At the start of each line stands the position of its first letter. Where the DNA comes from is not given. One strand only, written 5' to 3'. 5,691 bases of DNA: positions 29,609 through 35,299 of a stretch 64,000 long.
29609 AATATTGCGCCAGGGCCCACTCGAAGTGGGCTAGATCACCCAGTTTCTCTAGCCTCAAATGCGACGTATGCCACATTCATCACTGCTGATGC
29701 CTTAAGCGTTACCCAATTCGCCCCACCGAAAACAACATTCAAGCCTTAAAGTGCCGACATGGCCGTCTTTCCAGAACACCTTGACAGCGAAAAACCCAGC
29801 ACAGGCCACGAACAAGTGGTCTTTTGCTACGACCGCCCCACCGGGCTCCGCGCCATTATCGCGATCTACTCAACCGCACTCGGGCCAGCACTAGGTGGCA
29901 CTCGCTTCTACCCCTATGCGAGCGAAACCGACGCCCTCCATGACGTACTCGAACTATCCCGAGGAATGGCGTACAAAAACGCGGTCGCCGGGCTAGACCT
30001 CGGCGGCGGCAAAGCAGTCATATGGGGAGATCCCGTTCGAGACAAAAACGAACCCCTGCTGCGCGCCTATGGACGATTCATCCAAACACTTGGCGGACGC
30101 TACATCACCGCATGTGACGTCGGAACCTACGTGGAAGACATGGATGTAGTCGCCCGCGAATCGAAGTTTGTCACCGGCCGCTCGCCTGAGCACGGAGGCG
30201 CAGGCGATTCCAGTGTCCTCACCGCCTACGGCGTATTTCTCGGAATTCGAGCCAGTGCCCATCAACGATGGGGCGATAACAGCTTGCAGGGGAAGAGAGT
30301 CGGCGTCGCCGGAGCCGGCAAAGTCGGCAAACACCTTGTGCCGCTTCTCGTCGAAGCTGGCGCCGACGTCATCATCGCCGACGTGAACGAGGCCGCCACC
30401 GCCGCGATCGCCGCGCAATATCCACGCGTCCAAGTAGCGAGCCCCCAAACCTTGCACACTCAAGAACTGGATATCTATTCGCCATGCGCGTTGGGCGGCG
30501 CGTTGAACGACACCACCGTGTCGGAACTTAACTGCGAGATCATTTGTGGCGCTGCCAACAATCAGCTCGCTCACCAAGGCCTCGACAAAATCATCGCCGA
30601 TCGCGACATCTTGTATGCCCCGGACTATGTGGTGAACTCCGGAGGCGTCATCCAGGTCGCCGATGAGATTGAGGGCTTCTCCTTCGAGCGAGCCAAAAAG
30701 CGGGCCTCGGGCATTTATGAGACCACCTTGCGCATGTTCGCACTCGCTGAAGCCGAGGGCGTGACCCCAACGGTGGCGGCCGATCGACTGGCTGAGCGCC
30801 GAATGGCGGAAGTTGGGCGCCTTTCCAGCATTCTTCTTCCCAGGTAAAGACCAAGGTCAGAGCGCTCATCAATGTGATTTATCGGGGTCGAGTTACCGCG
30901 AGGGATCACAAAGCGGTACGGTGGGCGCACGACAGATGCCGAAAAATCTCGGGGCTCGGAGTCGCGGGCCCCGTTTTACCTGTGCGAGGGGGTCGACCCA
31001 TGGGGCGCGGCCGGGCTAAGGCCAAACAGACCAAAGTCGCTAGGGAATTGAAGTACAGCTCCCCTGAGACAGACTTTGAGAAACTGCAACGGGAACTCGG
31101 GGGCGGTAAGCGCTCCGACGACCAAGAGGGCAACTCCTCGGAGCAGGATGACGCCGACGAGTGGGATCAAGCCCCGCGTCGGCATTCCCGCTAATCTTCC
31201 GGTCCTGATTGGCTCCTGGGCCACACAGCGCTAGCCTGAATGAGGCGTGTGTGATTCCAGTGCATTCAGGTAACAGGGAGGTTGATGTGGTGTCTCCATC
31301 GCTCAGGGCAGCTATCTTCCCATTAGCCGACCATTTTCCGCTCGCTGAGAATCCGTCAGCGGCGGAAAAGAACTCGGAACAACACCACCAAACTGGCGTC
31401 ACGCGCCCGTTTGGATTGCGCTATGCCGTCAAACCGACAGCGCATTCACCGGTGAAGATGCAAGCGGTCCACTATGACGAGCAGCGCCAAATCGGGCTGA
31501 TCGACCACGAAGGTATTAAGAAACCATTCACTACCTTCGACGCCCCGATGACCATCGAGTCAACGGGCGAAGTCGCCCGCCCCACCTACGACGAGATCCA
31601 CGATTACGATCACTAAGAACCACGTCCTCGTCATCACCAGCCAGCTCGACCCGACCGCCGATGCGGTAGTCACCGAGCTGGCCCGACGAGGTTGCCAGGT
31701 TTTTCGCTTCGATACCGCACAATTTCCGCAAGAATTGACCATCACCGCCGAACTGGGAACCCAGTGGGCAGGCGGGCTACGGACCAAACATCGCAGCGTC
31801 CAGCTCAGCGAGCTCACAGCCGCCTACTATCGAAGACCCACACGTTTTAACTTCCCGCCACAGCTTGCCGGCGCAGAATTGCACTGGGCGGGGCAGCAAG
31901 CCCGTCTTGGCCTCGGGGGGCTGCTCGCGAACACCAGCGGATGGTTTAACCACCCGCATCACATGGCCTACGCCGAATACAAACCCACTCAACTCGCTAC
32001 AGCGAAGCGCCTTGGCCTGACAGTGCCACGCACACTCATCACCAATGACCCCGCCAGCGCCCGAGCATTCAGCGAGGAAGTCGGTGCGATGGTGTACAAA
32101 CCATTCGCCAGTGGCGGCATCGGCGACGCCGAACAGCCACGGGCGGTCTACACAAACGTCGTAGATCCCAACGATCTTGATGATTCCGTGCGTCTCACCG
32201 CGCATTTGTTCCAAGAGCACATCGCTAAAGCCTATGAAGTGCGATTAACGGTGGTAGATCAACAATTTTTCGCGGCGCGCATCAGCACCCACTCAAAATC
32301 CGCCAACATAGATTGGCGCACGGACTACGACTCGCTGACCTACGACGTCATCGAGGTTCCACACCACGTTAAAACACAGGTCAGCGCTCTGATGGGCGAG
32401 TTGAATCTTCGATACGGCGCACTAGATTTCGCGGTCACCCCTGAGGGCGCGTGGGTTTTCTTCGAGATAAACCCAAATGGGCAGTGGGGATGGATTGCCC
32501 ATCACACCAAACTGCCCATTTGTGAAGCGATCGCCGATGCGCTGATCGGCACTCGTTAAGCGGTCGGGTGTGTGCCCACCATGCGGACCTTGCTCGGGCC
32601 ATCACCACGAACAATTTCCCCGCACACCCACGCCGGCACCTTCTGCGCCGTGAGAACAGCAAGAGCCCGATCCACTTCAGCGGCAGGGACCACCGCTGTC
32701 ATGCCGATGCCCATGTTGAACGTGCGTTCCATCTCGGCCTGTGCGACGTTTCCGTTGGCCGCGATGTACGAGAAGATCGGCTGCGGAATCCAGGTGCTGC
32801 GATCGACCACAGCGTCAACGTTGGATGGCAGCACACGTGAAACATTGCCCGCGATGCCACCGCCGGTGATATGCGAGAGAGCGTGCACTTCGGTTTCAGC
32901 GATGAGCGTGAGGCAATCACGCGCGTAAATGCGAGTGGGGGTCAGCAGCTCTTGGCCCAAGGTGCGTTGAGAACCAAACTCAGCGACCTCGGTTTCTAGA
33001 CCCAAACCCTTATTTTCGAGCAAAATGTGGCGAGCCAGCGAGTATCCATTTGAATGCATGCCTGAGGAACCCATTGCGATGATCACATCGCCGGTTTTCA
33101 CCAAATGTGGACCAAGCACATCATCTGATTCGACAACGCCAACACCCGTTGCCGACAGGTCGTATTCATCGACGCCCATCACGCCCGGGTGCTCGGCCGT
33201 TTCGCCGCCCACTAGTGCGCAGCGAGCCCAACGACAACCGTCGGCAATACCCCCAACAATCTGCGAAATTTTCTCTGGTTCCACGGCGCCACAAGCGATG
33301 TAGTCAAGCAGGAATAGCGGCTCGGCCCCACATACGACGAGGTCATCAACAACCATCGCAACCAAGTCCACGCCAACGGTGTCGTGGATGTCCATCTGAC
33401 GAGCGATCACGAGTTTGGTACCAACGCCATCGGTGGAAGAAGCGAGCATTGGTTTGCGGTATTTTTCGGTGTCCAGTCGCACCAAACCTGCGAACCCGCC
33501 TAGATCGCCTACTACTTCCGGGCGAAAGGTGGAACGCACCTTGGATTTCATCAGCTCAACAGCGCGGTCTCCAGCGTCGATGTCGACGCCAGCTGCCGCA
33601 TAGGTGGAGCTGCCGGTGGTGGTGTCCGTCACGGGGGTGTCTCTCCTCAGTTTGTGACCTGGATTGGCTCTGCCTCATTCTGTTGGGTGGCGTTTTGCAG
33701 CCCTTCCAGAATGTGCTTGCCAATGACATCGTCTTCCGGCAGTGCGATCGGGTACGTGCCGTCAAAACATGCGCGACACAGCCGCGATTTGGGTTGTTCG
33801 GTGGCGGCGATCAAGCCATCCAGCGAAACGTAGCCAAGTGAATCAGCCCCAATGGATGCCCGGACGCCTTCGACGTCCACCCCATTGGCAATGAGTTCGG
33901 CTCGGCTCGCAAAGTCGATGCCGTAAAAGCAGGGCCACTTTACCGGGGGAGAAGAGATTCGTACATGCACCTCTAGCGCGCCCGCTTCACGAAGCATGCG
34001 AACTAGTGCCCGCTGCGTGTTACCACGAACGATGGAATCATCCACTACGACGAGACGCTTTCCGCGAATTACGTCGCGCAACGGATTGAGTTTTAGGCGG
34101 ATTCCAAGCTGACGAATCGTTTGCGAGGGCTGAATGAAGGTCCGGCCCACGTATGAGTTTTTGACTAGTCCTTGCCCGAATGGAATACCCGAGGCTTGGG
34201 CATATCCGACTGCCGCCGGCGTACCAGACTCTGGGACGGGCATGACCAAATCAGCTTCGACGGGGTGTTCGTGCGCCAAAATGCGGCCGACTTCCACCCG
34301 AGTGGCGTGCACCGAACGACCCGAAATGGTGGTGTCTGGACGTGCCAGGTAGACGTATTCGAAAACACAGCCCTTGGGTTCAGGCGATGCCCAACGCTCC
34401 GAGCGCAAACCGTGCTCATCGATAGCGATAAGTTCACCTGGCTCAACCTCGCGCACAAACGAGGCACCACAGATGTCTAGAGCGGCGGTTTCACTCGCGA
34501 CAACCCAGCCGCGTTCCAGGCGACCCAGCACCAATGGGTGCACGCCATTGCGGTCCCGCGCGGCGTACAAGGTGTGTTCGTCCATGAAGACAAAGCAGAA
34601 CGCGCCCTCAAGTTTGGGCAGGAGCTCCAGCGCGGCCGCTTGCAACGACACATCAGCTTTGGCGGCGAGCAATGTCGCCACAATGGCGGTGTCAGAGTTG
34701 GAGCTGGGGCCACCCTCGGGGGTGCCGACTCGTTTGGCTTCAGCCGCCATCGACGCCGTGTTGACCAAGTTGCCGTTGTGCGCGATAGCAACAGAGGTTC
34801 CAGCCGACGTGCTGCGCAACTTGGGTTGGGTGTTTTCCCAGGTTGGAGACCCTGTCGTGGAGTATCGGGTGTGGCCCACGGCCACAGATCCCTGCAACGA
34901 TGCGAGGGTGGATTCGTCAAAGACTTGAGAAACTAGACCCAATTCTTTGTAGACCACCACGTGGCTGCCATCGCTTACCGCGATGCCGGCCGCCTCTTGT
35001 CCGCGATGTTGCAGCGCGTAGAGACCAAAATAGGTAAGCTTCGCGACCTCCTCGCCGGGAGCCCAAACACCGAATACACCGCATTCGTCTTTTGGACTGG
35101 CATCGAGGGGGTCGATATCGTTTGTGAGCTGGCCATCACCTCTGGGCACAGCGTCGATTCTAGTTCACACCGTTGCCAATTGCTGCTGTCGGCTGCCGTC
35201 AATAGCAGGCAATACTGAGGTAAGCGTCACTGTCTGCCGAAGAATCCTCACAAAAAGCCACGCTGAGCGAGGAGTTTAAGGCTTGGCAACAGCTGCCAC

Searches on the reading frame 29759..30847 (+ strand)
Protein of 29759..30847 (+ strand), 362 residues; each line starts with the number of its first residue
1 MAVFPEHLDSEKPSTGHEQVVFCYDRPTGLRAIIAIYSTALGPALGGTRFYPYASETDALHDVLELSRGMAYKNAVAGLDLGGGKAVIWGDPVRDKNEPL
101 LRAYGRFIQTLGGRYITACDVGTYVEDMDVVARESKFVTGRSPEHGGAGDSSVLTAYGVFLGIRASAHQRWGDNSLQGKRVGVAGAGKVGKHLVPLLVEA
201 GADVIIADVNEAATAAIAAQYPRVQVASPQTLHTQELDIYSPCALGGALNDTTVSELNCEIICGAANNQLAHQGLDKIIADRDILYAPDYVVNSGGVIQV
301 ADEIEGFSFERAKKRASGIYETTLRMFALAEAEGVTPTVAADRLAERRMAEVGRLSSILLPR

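Call 30: search_protein_families(library=pfam, proteins=[window:29759-30847:+])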
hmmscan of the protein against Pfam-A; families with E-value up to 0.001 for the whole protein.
window:29759-30847:+ (362 aa): 4 families
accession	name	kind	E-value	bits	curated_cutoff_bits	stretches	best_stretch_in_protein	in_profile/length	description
PF02812.23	ELFV_dehydrog_N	-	1.7e-29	102.6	25.3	1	17-135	1-127/129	Glu/Leu/Phe/Val dehydrogenase, dimerisation domain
PF00208.27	ELFV_dehydrog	-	1.3e-15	58.2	23.4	2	222-303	93-180/241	Glutamate/Leucine/Phenylalanine/Valine dehydrogenase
PF02826.25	2-Hacid_dh_C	-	3e-05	23.9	25.1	1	169-218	27-74/178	D-isomer specific 2-hydroxyacid dehydrogenase, NAD binding domain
PF01488.26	Shikimate_DH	-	0.00042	20.9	24.3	1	175-226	9-61/138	Shikimate / quinate 5-dehydrogenase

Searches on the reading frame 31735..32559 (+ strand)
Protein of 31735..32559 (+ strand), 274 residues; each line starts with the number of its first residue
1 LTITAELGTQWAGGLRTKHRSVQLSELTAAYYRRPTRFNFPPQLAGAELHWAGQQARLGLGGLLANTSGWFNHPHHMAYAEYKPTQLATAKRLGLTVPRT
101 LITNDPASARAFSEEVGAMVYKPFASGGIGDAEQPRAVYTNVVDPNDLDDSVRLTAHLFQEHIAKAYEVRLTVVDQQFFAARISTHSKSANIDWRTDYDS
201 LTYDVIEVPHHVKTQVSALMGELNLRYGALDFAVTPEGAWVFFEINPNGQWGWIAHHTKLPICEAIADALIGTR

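Call 30: search_protein_families(library=pfam, proteins=[window:31735-32559:+])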
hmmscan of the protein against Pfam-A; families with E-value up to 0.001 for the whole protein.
window:31735-32559:+ (274 aa): 1 family
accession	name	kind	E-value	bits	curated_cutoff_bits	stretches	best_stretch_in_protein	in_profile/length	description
PF18299.6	R2K_2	-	0.0003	21.1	26.2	1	135-253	34-136/147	ATP-grasp domain, R2K clade family 2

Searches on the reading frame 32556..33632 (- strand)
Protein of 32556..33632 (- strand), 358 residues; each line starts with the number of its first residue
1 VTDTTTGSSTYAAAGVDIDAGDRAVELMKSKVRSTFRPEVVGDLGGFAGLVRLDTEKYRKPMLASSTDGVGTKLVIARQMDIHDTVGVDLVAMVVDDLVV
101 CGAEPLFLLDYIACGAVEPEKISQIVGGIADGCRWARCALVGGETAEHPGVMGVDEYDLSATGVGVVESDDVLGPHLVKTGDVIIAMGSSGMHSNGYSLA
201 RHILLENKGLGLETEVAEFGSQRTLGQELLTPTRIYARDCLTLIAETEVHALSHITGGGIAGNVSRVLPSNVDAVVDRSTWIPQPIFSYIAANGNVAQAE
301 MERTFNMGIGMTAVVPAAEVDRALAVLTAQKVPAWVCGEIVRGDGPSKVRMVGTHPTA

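Call 30: search_protein_families(library=pfam, proteins=[window:32556-33632:-])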
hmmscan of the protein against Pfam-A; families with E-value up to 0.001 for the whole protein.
window:32556-33632:- (358 aa): 2 families
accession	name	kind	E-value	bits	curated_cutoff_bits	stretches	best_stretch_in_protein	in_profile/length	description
PF02769.27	AIRS_C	-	1.6e-33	116.5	23.1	1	179-345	1-150/156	AIR synthase related protein, C-terminal domain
PF00586.29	AIRS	-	1e-23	84.3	24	1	62-167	14-112/112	AIR synthase related protein, N-terminal domain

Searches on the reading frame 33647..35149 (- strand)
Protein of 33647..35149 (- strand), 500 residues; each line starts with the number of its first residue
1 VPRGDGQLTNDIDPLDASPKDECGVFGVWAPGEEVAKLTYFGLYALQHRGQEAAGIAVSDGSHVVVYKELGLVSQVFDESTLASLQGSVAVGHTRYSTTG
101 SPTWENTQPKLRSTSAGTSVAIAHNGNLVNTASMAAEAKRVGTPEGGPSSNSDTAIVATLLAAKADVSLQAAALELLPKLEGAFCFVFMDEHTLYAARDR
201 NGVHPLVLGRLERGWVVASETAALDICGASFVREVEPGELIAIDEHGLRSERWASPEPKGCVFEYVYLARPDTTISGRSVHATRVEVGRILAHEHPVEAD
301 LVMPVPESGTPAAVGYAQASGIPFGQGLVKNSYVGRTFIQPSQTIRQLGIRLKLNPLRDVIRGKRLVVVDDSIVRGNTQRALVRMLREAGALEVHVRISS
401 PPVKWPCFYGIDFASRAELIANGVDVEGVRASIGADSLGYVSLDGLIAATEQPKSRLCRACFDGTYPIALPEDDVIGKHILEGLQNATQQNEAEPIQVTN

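Call 30: search_protein_families(library=pfam, proteins=[window:33647-35149:-])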
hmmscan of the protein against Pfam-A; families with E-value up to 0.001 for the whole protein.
window:33647-35149:- (500 aa): 5 families
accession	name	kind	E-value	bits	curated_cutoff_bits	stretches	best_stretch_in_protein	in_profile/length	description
PF13522.11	GATase_6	-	3.8e-16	59.7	27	1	84-220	7-130/130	Glutamine amidotransferase domain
PF13537.11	GATase_7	-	1.4e-15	57.8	25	1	105-224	11-121/123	Glutamine amidotransferase domain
PF00310.26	GATase_2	-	1.9e-08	33.9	19.9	1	61-131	174-237/420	Glutamine amidotransferases class-II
PF00156.33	Pribosyltran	-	7.1e-07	29.1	26.3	1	298-396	29-120/158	Phosphoribosyl transferase domain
PF13230.11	GATase_4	-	3.4e-06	26.6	23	1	85-199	69-187/272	Glutamine amidotransferases class-II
